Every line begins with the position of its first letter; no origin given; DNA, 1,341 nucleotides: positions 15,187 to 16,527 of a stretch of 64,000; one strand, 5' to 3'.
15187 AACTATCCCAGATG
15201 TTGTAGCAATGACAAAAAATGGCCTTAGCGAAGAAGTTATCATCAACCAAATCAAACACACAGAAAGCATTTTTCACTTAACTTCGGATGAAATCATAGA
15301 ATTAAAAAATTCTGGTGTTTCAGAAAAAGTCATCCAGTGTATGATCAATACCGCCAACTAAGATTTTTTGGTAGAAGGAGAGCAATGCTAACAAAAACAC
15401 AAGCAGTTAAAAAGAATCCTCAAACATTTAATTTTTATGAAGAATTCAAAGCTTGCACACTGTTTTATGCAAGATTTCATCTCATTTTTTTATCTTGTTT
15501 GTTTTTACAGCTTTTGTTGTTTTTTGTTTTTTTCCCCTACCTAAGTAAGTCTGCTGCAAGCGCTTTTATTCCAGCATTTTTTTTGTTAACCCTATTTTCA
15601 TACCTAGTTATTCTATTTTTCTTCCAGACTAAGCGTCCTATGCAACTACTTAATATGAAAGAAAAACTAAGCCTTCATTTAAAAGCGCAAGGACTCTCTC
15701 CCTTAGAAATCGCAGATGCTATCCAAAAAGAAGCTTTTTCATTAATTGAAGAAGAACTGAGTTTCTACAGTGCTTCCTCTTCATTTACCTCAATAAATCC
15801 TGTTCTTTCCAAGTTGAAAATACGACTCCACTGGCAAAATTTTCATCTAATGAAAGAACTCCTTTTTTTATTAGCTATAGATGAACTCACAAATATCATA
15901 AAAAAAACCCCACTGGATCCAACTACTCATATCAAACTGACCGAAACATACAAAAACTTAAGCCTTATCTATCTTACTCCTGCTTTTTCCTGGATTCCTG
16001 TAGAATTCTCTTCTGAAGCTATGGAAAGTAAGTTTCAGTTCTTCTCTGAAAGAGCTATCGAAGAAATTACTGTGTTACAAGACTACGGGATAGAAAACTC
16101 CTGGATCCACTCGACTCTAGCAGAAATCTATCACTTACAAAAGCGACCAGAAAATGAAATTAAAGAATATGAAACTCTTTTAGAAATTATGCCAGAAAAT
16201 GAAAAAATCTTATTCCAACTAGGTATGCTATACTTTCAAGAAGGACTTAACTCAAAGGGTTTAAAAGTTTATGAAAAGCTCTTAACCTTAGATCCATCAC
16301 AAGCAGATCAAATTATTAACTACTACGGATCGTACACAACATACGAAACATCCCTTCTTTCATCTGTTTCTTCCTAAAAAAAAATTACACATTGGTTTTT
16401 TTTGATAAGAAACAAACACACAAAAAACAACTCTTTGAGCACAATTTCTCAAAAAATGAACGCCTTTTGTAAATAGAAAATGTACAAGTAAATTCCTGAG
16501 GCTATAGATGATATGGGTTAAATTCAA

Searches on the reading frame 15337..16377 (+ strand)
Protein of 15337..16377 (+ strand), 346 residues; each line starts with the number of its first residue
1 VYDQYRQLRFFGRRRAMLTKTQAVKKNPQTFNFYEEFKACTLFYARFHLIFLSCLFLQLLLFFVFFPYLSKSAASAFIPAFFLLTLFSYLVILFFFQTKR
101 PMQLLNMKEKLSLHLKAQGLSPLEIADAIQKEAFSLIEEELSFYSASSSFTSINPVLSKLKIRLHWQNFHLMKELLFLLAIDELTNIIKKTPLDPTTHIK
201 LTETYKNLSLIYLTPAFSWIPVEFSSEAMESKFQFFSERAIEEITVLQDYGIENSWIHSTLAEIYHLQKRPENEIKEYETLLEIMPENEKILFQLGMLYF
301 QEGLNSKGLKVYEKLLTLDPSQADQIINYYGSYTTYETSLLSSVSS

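Call 43: search_protein_families(library=pfam, proteins=[window:15337-16377:+], max_evalue=0.0001)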
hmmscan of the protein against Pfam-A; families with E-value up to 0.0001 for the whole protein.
window:15337-16377:+ (346 aa): 3 families
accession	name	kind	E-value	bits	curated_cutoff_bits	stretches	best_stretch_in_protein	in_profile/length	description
PF13181.12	TPR_8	-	1.8e-07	31.2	25.7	0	290-321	2-33/34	Tetratricopeptide repeat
PF07719.23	TPR_2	-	2.5e-06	27.6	27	0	290-321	2-33/34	Tetratricopeptide repeat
PF13414.12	TPR_11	-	2.7e-06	27.4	26.8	0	265-303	4-42/42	TPR repeat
